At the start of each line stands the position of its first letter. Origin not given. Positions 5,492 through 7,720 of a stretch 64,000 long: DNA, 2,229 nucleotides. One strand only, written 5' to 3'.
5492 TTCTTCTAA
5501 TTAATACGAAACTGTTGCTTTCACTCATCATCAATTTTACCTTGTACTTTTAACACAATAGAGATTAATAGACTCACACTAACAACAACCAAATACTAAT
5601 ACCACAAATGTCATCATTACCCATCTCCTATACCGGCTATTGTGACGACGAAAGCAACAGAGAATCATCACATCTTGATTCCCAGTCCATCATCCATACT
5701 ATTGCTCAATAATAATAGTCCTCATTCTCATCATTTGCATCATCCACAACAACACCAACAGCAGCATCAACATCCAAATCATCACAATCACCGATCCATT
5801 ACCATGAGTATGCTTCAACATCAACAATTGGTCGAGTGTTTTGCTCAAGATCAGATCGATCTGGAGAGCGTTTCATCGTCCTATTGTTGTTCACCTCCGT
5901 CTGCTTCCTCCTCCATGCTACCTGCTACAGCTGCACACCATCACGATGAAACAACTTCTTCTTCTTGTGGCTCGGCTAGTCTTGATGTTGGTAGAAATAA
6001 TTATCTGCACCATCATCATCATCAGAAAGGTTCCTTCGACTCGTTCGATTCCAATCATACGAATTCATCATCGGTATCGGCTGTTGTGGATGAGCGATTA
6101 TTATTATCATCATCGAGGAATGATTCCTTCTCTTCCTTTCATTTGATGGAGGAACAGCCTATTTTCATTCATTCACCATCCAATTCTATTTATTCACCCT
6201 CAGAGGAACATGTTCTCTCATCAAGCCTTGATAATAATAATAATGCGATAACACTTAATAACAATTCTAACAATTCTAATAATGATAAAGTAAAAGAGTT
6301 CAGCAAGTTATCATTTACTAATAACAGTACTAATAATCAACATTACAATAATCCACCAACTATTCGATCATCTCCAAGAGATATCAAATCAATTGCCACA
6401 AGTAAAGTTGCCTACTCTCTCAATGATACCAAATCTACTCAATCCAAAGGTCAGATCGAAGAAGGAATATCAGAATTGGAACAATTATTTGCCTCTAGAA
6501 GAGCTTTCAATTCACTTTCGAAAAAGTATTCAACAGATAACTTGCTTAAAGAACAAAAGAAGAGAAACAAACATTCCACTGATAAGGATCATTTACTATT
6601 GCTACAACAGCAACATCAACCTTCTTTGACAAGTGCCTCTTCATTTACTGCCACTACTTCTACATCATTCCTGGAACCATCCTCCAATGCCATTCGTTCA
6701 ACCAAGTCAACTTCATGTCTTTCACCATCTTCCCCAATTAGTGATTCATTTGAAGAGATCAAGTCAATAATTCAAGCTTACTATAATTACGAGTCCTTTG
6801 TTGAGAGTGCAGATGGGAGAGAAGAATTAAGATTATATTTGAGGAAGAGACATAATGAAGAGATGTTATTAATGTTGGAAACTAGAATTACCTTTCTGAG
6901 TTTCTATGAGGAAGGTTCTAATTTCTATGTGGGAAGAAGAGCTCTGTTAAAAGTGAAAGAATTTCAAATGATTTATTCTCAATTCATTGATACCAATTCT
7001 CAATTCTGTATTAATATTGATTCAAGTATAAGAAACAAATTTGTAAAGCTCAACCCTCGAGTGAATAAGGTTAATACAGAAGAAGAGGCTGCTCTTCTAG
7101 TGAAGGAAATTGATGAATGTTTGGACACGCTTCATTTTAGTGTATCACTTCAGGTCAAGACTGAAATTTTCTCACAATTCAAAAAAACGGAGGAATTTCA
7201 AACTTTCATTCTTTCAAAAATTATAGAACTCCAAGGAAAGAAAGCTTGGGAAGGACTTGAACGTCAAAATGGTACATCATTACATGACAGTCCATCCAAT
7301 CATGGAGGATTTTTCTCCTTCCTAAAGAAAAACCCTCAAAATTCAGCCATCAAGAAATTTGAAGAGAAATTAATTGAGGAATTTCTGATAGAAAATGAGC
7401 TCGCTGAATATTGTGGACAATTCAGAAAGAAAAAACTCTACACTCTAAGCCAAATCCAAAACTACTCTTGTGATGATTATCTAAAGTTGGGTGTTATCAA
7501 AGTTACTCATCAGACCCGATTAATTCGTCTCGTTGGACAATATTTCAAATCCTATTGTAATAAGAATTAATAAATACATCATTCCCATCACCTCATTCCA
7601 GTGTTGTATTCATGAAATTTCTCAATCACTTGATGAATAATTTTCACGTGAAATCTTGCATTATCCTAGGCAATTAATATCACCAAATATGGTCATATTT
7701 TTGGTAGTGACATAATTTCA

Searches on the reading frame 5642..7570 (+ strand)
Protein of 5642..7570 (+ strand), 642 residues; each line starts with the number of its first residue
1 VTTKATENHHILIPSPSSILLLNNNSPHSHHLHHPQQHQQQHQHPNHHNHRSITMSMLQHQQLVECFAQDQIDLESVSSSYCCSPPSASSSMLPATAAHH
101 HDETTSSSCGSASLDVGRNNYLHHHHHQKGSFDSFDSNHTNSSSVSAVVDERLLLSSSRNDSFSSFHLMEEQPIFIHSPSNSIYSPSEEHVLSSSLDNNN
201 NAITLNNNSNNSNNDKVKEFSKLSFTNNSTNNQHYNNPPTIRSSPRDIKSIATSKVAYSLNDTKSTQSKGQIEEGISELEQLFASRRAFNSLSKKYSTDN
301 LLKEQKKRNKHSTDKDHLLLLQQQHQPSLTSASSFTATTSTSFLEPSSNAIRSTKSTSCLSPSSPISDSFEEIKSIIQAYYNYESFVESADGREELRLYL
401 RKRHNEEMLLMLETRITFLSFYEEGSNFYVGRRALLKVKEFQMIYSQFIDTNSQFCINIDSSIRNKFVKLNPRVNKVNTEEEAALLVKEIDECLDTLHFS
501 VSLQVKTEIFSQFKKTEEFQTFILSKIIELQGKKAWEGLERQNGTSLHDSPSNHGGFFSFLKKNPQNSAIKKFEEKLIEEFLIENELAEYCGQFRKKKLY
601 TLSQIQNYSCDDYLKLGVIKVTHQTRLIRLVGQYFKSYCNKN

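Call 3: search_protein_families(library=pfam, proteins=[window:5642-7570:+], max_evalue=0.1)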
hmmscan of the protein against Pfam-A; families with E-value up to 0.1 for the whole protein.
window:5642-7570:+ (642 aa): 3 families
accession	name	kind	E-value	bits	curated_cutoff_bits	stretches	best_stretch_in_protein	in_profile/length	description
PF00536.37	SAM_1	-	1.8e-05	25.4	23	1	579-631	9-60/64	SAM domain (Sterile alpha motif)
PF00615.24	RGS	-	0.00061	20.6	23.9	1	383-522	2-117/117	Regulator of G protein signaling domain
PF07647.24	SAM_2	-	0.033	14.8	20.5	1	578-629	9-60/66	SAM domain (Sterile alpha motif)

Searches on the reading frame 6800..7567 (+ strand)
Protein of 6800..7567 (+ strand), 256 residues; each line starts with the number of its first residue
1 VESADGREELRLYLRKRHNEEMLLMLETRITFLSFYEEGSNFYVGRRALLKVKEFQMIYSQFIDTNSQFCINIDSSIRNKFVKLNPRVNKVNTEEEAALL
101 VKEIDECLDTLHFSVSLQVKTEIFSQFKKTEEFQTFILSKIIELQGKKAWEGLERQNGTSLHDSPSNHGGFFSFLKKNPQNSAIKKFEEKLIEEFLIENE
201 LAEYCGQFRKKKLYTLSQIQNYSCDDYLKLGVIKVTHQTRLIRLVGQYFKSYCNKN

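Call 41: search_solved_structures(query=window:6800-7567:+, max_evalue=1, show_alignments=2)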
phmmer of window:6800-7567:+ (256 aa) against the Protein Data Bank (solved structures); distinct sequences matched with E-value up to 1: 2.
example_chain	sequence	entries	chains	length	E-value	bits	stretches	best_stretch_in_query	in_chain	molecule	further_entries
8z8w_A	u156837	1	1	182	0.072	16.1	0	194-244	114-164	Caskin-1,Ephrin type-A receptor 6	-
1b0x_A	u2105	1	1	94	0.77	12.7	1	200-245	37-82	PROTEIN (EPHA4 RECEPTOR TYROSINE KINASE)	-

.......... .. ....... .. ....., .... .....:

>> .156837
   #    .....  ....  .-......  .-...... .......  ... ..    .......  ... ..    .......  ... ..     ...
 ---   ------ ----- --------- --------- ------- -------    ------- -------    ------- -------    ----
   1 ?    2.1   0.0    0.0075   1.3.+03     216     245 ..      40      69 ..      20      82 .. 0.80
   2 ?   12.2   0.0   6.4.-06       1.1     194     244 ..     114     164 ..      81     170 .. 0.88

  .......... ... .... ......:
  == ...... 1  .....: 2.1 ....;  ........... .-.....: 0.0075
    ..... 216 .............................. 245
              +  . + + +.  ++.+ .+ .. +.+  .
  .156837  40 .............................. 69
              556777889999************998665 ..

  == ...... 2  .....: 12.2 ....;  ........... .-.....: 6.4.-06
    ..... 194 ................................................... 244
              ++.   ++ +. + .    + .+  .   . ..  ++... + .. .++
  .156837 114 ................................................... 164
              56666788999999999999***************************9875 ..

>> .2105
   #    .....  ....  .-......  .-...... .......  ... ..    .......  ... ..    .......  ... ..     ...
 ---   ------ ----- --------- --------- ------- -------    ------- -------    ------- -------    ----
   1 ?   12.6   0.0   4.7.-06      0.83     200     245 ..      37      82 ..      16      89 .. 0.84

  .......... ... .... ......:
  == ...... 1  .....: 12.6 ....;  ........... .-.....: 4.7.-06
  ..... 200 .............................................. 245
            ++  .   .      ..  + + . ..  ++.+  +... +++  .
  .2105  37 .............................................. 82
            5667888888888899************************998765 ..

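Call 44: find_homologous_proteins(query=window:6800-7567:+)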
Query window:6800-7567:+ (256 aa): 3 proteins with E <= 0.001 among 387 candidates.
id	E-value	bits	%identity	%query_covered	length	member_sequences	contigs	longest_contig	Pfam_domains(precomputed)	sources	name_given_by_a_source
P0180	4.8e-115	401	74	100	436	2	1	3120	PF00536.38,PF07647.25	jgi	-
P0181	1.6e-101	357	70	93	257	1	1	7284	PF00536.38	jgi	-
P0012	1.3e-80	289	92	58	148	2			-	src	-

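Call 51: predict_structure(alignment_id=A3)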
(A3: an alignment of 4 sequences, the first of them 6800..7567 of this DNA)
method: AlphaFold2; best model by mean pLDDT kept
length: 256 residues; sequences in the alignment: 4
mean_pLDDT: 63.2   pTM: 0.39
mean pLDDT of the five models: 63.2, 62.6, 59.5, 57.7, 56.3
residues with pLDDT >= 90: 27; 70-90: 91; 50-70: 60; < 50: 78
segments of 3 or more residues with pLDDT < 50: 1-7, 35-45, 126-180
pLDDT, mean of each block of 10 residues (from residue 1): 43 54 53 48 56 78 69 77 91 86 81 63 50 45 37 33 25 35 71 89 90 89 76 71 75 53
secondary structure, 60 per line:
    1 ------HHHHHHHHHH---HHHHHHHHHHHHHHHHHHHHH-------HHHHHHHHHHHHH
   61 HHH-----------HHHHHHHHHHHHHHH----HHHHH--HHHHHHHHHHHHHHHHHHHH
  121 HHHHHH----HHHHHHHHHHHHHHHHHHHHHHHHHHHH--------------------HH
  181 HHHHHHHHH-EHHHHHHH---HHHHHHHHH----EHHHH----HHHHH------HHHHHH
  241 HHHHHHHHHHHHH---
elements in order: H7-16 H20-40 H48-63 H75-89 H94-98 H101-126 H131-158 H179-189 H192-198 H202-210 H216-219 H224-228 H235-253

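Call 53: fold_search(model_id=the predicted structure, library=pdb)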
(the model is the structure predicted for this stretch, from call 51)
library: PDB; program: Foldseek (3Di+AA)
matches with E <= 10: 211; with E <= 0.001: 0
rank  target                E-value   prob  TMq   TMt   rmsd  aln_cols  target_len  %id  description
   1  4gou                  8.1e-03  0.85  0.24  0.15  20.8       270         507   17  Crystal structure of an RGS-RhoGEF from Entamoeba histolytica (released 2013-01-09)
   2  6am3_X                5.0e-02  1.00  0.29  0.48   6.3       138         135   17  Regulator of G protein signaling (RGS) 17 in complex with Ca2+ (released 2019-02-13)
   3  6am3_A                6.1e-02  0.99  0.29  0.49   6.3       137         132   17  Regulator of G protein signaling (RGS) 17 in complex with Ca2+ (released 2019-02-13)
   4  2ik8_B                7.1e-02  0.99  0.29  0.53   6.3       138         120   15  Crystal structure of the heterodimeric complex of human RGS16 and activated Gi alpha 1 (released 2006-11-21)
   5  2ode_D                9.7e-02  0.99  0.29  0.53   5.5       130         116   15  Crystal structure of the heterodimeric complex of human RGS8 and activated Gi alpha 3 (released 2007-02-06)
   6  2ode_B                1.2e-01  0.99  0.28  0.48   5.7       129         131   16  Crystal structure of the heterodimeric complex of human RGS8 and activated Gi alpha 3 (released 2007-02-06)
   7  1fqj_E                1.2e-01  0.98  0.28  0.46   6.2       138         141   19  CRYSTAL STRUCTURE OF THE HETEROTRIMERIC COMPLEX OF THE RGS DOMAIN OF RGS9, THE GAMMA SUBUNIT OF PHOSPHODIESTERASE AND  (released 2001-02-28)
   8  3h8m_B                1.3e-01  1.00  0.22  0.66  11.1        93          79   14  SAM domain of human ephrin type-a receptor 7 (EPHA7) (released 2009-05-26)
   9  2bv1_B                1.5e-01  0.98  0.29  0.49   5.9       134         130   16  Regulator of G-protein Signalling 1 (Human) (released 2005-06-27)
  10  1fqj_B                1.6e-01  0.98  0.29  0.49   5.9       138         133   18  CRYSTAL STRUCTURE OF THE HETEROTRIMERIC COMPLEX OF THE RGS DOMAIN OF RGS9, THE GAMMA SUBUNIT OF PHOSPHODIESTERASE AND  (released 2001-02-28)
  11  1f0m                  1.6e-01  1.00  0.23  0.75   1.6        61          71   16  MONOMERIC STRUCTURE OF THE HUMAN EPHB2 SAM (STERILE ALPHA MOTIF) DOMAIN (released 2000-07-04)
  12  2ihd                  1.6e-01  0.98  0.28  0.49   5.6       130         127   16  Crystal structure of Human Regulator of G-protein signaling 8, RGS8 (released 2006-11-21)
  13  1x40_MODEL_1_A        1.8e-01  1.00  0.22  0.56   9.8        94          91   16  Solution structure of the SAM domain of human ARAP2 (released 2005-11-12)
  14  1b4f_B                1.9e-01  1.00  0.23  0.70  11.1        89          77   16  OLIGOMERIC STRUCTURE OF THE HUMAN EPHB2 RECEPTOR SAM DOMAIN (released 1999-02-16)
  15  1agr_H                1.9e-01  0.97  0.28  0.52   5.7       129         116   13  COMPLEX OF ALF4-ACTIVATED GI-ALPHA-1 WITH RGS4 (released 1997-06-16)
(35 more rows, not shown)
